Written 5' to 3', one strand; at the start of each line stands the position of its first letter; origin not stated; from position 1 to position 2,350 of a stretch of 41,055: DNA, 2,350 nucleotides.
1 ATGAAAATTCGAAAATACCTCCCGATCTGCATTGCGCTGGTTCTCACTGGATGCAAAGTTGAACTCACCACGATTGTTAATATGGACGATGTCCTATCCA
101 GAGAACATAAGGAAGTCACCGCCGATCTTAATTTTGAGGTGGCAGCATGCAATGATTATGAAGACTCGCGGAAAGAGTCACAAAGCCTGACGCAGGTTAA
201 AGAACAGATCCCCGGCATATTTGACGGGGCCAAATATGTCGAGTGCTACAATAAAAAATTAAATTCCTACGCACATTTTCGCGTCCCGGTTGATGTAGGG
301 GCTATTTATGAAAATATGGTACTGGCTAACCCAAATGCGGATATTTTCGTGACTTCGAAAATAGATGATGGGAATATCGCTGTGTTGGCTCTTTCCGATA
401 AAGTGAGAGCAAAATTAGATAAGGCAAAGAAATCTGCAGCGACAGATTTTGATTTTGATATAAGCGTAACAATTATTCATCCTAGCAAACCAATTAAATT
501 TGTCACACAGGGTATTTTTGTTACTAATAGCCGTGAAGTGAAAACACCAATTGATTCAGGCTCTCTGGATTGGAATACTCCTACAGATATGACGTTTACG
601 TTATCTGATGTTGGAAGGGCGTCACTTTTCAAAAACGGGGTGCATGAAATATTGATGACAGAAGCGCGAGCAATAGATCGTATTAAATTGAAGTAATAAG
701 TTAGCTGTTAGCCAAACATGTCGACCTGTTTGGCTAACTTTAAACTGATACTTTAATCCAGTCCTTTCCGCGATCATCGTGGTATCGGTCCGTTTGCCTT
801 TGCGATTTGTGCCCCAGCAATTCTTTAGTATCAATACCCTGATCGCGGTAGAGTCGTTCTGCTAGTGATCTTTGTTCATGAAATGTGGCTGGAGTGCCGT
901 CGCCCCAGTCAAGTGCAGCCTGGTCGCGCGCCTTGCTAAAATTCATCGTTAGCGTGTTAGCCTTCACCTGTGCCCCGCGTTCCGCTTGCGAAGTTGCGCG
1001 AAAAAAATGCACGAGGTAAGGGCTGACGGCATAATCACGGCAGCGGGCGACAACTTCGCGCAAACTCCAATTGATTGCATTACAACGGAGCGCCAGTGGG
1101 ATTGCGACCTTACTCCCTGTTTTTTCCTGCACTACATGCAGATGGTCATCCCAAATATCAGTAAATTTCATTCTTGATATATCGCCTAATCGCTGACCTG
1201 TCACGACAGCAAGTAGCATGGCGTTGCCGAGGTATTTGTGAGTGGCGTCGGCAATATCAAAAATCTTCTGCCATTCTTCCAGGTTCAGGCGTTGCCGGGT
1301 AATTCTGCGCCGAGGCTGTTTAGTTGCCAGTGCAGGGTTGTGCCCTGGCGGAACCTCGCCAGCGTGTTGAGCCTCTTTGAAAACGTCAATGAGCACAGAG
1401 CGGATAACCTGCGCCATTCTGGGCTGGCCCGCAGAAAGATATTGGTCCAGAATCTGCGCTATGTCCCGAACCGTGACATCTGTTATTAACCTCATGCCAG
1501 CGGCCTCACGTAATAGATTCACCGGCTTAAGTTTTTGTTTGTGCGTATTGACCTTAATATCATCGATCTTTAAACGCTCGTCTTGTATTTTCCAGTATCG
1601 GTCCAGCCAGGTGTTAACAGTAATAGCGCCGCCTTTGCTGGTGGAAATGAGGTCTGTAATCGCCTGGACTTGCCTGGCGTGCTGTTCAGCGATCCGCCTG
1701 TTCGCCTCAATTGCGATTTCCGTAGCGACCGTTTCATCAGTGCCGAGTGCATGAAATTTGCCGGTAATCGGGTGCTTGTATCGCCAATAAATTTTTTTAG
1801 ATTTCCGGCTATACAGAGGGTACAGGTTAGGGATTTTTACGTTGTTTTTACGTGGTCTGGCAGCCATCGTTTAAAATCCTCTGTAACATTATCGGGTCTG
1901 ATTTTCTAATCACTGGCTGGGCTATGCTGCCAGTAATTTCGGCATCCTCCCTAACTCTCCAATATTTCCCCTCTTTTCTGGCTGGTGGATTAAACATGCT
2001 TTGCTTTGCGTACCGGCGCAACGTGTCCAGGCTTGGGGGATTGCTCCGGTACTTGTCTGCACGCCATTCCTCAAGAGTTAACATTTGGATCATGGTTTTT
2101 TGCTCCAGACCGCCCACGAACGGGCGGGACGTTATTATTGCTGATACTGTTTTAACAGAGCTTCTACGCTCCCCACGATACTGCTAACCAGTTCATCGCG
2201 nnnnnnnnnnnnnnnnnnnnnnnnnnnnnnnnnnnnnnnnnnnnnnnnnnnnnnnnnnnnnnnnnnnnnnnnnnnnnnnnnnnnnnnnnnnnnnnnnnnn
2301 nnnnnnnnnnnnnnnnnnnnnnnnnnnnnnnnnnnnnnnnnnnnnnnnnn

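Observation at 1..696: AT-rich lipoprotein gene at the int-proximal end of the prophage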

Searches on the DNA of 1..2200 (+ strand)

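Call 6: search_dna_similar(query=window:1-2200:+, collection=ecoli_genomes, mode=near, max_rows=20)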
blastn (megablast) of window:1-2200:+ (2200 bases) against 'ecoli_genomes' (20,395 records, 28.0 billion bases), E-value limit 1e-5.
Records with a match: 329; places in all: 329; records where one place covers at least 80% of the query: 0.
Genomes with a match: 329 of 5426; with a place that covers at least 80% of the query: 0. Places per genome that has any: lowest 1, median 1, highest 1. On chromosomes: 329 places; on plasmids: 0.
Best place of each record, by identity: >=99% 329.
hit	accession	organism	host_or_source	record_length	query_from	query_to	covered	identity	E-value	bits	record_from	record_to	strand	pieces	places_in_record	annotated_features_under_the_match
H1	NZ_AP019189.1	Escherichia coli strain M217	Homo sapiens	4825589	58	91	2%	100.0%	4e-6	64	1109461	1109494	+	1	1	CRISPR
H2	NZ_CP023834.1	Escherichia coli strain 4/2-1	Homo sapiens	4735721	58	91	2%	100.0%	4e-6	64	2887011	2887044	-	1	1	CRISPR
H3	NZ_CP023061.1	Escherichia coli strain FORC_069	Homo sapiens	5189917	700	733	2%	100.0%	4e-6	64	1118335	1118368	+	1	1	CRISPR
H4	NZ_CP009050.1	Escherichia coli NCCP15648 strain NCCP15648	stool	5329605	700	733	2%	100.0%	4e-6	64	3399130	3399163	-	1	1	CRISPR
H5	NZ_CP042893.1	Escherichia coli strain CFSAN061772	missing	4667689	58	91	2%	100.0%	4e-6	64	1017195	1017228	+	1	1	CRISPR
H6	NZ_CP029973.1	Escherichia coli strain 51008369SK1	Dog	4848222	58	91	2%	100.0%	4e-6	64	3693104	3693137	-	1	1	CRISPR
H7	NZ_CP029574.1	Escherichia coli strain DA33133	Homo sapiens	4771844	58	91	2%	100.0%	4e-6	64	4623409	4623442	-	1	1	CRISPR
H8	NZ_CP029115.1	Escherichia coli strain AR435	missing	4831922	58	91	2%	100.0%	4e-6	64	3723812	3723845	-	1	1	CRISPR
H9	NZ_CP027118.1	Escherichia coli strain 26561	bovine mastitis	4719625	58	91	2%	100.0%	4e-6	64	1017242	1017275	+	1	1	CRISPR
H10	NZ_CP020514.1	Escherichia coli strain 219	Homo sapiens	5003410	58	91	2%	100.0%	4e-6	64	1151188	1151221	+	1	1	CRISPR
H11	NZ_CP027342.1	Escherichia coli strain 2014C-4587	Homo sapiens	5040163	700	733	2%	100.0%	4e-6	64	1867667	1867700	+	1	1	CRISPR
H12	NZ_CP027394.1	Escherichia coli O104:H4 strain FDAARGOS_349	Homo sapiens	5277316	700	733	2%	100.0%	4e-6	64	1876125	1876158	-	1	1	CRISPR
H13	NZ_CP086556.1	Escherichia coli strain ESY002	Homo sapiens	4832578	58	91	2%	100.0%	4e-6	64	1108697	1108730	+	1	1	CRISPR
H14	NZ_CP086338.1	Escherichia coli strain EJN001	Homo sapiens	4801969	58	91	2%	100.0%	4e-6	64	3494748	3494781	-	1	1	CRISPR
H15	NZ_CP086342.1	Escherichia coli strain ESY001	Homo sapiens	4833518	58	91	2%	100.0%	4e-6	64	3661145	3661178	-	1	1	CRISPR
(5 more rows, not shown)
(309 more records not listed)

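Call 7: search_dna_similar(query=window:1-2200:+, collection=phages, mode=near, max_rows=25)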
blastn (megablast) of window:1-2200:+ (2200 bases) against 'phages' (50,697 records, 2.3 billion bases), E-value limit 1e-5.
No match.

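Call 20: get_annotated_region(hit=H1, flank=2500)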
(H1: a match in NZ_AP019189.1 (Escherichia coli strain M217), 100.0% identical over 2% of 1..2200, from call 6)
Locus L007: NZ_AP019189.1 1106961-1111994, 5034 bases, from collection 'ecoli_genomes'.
description: Escherichia coli strain M217 chromosome, complete genome
organism: Escherichia coli strain M217 (NCBI taxid 562)
replicon: chromosome; assembly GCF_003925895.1
host: Homo sapiens; source: -; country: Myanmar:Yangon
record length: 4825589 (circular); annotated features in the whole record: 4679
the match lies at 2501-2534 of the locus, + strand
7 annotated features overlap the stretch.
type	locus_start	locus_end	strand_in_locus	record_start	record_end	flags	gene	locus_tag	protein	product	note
CDS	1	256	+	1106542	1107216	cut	cas5e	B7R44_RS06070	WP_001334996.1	type I-E CRISPR-associated protein Cas5/CasD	-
CDS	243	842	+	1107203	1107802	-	cas6e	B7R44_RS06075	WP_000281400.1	type I-E CRISPR-associated protein Cas6/Cse3/CasE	-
CDS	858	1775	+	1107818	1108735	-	cas1e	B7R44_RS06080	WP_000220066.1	type I-E CRISPR-associated endonuclease Cas1e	-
CDS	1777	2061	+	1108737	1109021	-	cas2e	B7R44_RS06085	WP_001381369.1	type I-E CRISPR-associated endoribonuclease Cas2e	-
direct_repeat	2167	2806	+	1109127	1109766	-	-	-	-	CRISPR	-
CDS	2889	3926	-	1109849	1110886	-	iap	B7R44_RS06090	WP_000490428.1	alkaline phosphatase isozyme conversion aminopeptidase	-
CDS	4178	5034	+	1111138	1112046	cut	cysD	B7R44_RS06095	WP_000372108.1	sulfate adenylyltransferase subunit CysD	-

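Call 21: get_annotated_region(hit=H3, flank=2500)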
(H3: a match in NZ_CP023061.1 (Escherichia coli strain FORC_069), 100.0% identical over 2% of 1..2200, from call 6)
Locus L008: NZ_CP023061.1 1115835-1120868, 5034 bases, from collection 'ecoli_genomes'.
description: Escherichia coli strain FORC_069 chromosome, complete genome
organism: Escherichia coli strain FORC_069 (NCBI taxid 562)
replicon: chromosome; assembly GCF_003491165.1
host: Homo sapiens; source: human stool; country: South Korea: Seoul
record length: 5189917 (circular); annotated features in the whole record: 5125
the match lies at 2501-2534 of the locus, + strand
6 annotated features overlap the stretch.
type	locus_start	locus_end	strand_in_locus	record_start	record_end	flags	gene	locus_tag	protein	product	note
CDS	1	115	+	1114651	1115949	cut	eno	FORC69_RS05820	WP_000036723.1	phosphopyruvate hydratase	-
CDS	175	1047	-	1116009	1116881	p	ygcG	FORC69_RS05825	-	TPM domain-containing protein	internal stop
CDS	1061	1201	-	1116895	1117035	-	yqcG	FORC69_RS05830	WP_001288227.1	cell envelope stress response protein YqcG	-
CDS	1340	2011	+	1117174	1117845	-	queE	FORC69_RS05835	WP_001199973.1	7-carboxy-7-deazaguanine synthase QueE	-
direct_repeat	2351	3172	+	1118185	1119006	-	-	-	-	CRISPR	-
CDS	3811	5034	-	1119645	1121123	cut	ygcE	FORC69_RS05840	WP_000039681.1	FGGY-family carbohydrate kinase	-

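Call 57: search_dna_similar(query=window:52-97:+, collection=ecoli_genomes, mode=near, max_rows=5, max_evalue=0.01)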
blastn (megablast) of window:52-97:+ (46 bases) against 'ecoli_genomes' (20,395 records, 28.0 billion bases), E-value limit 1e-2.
Records with a match: 266; places in all: 266; records where one place covers at least 80% of the query: 0.
Genomes with a match: 266 of 5426; with a place that covers at least 80% of the query: 0. Places per genome that has any: lowest 1, median 1, highest 1. On chromosomes: 266 places; on plasmids: 0.
Best place of each record, by identity: >=99% 266.
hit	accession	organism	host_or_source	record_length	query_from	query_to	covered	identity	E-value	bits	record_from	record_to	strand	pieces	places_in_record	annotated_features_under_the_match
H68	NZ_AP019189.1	Escherichia coli strain M217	Homo sapiens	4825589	7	40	74%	100.0%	3e-8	64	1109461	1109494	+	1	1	CRISPR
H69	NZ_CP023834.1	Escherichia coli strain 4/2-1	Homo sapiens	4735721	7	40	74%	100.0%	3e-8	64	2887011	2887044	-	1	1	CRISPR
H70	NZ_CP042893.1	Escherichia coli strain CFSAN061772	missing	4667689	7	40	74%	100.0%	3e-8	64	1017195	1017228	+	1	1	CRISPR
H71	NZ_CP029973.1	Escherichia coli strain 51008369SK1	Dog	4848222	7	40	74%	100.0%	3e-8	64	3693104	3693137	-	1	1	CRISPR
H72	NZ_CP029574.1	Escherichia coli strain DA33133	Homo sapiens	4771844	7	40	74%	100.0%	3e-8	64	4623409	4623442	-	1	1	CRISPR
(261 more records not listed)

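Call 65: search_rna_families(source=L001, start=9500, end=10800, threshold=evalue, max_evalue=1)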
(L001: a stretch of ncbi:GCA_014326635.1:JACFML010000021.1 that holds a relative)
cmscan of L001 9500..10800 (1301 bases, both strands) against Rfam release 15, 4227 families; matches with E-value up to 1: 3.
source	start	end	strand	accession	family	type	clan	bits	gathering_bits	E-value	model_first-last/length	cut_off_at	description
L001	9784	9850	-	RF01402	STnc150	Gene; sRNA;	-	26.1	60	0.0032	190-263/267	no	STnc150 Hfq binding RNA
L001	10402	10486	-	RF01573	DdR5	Gene; snRNA; snoRNA; CD-box;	-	25.8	70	0.63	1-81/81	no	Dictyostelium snoRNA DdR5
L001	9739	9812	+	RF00033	MicF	Gene; antisense;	-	25.6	79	0.39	1-94/94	no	MicF RNA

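Call 71: search_dna_similar(query=window:740-2117:+, collection=ecoli_genomes, mode=distant, max_rows=30, rows=spread)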
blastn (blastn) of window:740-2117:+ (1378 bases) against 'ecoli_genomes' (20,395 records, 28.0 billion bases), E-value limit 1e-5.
Records with a match: 3185; places in all: 3883; records where one place covers at least 80% of the query: 497.
Genomes with a match: 3181 of 5426; with a place that covers at least 80% of the query: 496. Places per genome that has any: lowest 1, median 1, highest 3. On chromosomes: 3876 places; on plasmids: 7.
Best place of each record, by identity: 60-80% 3185.
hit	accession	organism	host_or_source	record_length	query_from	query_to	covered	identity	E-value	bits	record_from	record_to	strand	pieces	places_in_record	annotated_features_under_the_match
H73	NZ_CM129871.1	Escherichia coli strain PCP07014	seawater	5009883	13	1368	98%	70.7%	0e+0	643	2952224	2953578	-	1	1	site-specific integrase | excisionase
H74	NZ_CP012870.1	Escherichia coli strain K-12 substr. MG1655_TMP32XR2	culture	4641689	10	1354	98%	68.8%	1e-140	509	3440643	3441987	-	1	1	intE: site-specific integrase | xisE: excisionase-like protein from lambdoid prophage 14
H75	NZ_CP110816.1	Escherichia coli strain THB42-F5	dog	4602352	10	1354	98%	68.8%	1e-140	509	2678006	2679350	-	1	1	intE: site-specific integrase | xisE: excisionase-like protein from lambdoid prophage 14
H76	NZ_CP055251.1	Escherichia coli strain AH01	chicken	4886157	19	1354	97%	68.6%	1e-135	493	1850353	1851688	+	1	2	site-specific integrase | xisE: excisionase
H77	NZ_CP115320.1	Escherichia coli strain CUVET18-565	dog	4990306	10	1146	83%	70.2%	2e-139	506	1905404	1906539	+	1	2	intE: site-specific integrase | excisionase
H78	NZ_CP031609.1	Escherichia coli strain N3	Homo sapiens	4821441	15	657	47%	64.0%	1e-21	115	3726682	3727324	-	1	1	site-specific integrase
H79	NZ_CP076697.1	Escherichia coli strain S10EC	Homo sapiens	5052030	15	657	47%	64.0%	1e-21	115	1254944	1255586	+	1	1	site-specific integrase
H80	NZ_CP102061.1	Escherichia coli strain C31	Homo sapiens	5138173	15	657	47%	64.0%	1e-21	115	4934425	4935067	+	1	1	site-specific integrase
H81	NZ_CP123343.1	Escherichia coli strain AREA_487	Homo sapiens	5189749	15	657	47%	64.0%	1e-21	115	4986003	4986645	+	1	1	site-specific integrase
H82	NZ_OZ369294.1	Escherichia coli strain Esc1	not applicable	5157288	15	657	47%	64.0%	1e-21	115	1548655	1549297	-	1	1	site-specific integrase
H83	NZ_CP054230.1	Escherichia coli strain EcPF14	Homo sapiens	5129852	15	657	47%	63.9%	5e-19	105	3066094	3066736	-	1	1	site-specific integrase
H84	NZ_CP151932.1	Escherichia coli strain 8178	Mus musculus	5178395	15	657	47%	63.8%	1e-20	111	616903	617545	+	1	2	site-specific integrase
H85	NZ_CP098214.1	Escherichia coli strain Z0117EC0036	Canis lupus familiaris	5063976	15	657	47%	63.7%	5e-19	106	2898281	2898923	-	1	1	site-specific integrase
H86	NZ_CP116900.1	Escherichia coli strain XH2172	Homo sapiens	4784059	15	657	47%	63.7%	5e-19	106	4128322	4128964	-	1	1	site-specific integrase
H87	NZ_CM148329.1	Escherichia coli strain 01G17CRGN001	Homo sapiens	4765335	15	657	47%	63.7%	5e-19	106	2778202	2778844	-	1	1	site-specific integrase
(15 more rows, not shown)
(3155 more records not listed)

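Call 72: get_annotated_region(hit=H73, flank=5000)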
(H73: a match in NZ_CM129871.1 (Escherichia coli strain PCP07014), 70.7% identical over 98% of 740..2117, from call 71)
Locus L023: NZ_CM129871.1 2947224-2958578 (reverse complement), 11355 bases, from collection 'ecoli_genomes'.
description: Escherichia coli strain PCP07014 chromosome, whole genome shotgun sequence
organism: Escherichia coli strain PCP07014 (NCBI taxid 562)
replicon: chromosome; assembly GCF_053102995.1
host: -; source: seawater; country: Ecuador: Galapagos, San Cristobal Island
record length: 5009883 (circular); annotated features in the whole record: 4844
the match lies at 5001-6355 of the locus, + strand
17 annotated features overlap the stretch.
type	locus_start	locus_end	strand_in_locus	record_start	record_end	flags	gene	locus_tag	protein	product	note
CDS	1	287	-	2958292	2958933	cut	hflD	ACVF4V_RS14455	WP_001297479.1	high frequency lysogenization protein HflD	-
CDS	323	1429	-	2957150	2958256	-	mnmA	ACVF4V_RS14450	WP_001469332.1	tRNA 2-thiouridine(34) synthase MnmA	-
CDS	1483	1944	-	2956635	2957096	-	nudJ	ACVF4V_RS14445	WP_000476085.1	phosphatase NudJ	-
CDS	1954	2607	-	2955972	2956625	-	rluE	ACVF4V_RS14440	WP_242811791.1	23S rRNA pseudouridine(2457) synthase RluE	-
CDS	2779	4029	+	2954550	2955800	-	icd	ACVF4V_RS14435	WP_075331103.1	NADP-dependent isocitrate dehydrogenase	-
CDS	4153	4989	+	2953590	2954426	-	-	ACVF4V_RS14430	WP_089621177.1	putative phage abortive infection protein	-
CDS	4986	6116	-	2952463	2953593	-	-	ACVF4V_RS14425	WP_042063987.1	site-specific integrase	-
CDS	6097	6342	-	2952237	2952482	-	-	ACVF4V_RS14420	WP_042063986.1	excisionase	-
CDS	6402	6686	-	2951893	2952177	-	-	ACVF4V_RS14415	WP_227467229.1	hypothetical protein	-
CDS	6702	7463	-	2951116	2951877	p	-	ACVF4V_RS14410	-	DNA cytosine methyltransferase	internal stop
CDS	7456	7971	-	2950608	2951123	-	-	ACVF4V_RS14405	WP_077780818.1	ead/Ea22-like family protein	-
CDS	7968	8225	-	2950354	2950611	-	-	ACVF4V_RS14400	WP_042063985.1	DUF4752 family protein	-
CDS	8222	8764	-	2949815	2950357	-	-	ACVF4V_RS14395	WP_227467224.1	hypothetical protein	-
CDS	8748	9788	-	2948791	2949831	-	-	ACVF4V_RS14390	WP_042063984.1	chromosome partitioning protein ParB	-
CDS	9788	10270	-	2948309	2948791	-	-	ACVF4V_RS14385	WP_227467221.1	hypothetical protein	-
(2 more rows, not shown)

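Call 73: get_annotated_region(hit=H76, flank=5000)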
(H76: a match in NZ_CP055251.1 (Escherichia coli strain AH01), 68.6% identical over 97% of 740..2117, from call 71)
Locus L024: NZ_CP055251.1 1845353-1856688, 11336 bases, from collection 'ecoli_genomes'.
description: Escherichia coli strain AH01 chromosome, complete genome
organism: Escherichia coli strain AH01 (NCBI taxid 562)
replicon: chromosome; assembly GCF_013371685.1
host: chicken; source: anqing; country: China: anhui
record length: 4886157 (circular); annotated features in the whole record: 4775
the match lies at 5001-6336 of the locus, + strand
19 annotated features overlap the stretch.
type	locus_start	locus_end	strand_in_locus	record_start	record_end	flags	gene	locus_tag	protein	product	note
CDS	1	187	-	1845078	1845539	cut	nudJ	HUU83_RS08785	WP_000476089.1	phosphatase NudJ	-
CDS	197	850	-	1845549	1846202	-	rluE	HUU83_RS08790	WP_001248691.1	23S rRNA pseudouridine(2457) synthase RluE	-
CDS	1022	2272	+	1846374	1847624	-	icd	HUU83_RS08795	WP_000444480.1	NADP-dependent isocitrate dehydrogenase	-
CDS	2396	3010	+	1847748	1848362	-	-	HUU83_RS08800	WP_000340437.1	hypothetical protein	-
CDS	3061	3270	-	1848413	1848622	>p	-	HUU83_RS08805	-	integrase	internal stop; incomplete; partial in the middle of a contig; missing N-terminus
CDS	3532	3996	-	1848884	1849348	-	-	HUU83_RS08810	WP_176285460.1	hypothetical protein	-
CDS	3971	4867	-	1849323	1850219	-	-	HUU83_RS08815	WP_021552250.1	hypothetical protein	-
CDS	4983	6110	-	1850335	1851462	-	-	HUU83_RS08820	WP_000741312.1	site-specific integrase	-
CDS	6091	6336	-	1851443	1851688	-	xisE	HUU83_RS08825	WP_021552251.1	excisionase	-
CDS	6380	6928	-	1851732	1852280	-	yfdR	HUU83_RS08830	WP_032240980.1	5'-deoxynucleotidase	-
CDS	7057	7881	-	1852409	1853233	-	-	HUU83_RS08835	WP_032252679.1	YfdQ family protein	-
CDS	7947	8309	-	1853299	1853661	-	yfdP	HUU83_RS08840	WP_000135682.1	protein YfdP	-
CDS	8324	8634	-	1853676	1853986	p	-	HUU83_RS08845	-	hypothetical protein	frameshifted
CDS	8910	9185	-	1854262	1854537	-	-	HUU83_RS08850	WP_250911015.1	hypothetical protein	-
CDS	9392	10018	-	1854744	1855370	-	-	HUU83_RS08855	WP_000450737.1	LexA family protein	-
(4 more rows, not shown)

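Call 74: get_annotated_region(hit=H77, flank=5000)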
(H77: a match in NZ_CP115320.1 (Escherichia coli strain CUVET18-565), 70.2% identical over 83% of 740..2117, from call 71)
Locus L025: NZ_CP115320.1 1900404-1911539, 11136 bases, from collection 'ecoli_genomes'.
description: Escherichia coli strain CUVET18-565 chromosome, complete genome
organism: Escherichia coli strain CUVET18-565 (NCBI taxid 562)
replicon: chromosome; assembly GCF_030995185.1
host: dog; source: urine; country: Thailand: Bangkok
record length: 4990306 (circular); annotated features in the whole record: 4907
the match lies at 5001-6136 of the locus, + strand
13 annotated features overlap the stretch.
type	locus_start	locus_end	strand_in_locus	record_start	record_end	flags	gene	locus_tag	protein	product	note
CDS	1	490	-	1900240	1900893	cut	rluE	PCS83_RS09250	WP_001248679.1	23S rRNA pseudouridine(2457) synthase RluE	-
CDS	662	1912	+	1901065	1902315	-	icd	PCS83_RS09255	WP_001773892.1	NADP-dependent isocitrate dehydrogenase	-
CDS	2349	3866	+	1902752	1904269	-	-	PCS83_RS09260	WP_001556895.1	AAA family ATPase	-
CDS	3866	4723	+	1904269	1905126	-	-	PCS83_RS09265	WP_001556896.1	HNH endonuclease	-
CDS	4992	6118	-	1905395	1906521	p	intE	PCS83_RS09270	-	site-specific integrase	frameshifted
CDS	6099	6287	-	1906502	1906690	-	-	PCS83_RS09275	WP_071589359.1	excisionase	-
CDS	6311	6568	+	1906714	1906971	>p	-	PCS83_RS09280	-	transposase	incomplete; partial in the middle of a contig; missing C-terminus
CDS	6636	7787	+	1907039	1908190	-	-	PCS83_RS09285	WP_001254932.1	IS30-like element IS30 family transposase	-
CDS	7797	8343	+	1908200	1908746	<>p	-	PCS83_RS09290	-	IS3 family transposase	frameshifted; incomplete; partial in the middle of a contig; missing N-terminus and C-terminus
CDS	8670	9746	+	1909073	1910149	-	-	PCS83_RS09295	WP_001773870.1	IS110-like element ISEc21 family transposase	-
CDS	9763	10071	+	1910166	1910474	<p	-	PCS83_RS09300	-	IS3 family transposase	incomplete; partial in the middle of a contig; missing N-terminus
CDS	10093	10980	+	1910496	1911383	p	-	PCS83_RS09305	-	replication protein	frameshifted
CDS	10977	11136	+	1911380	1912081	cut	-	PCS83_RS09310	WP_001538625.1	replication protein P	-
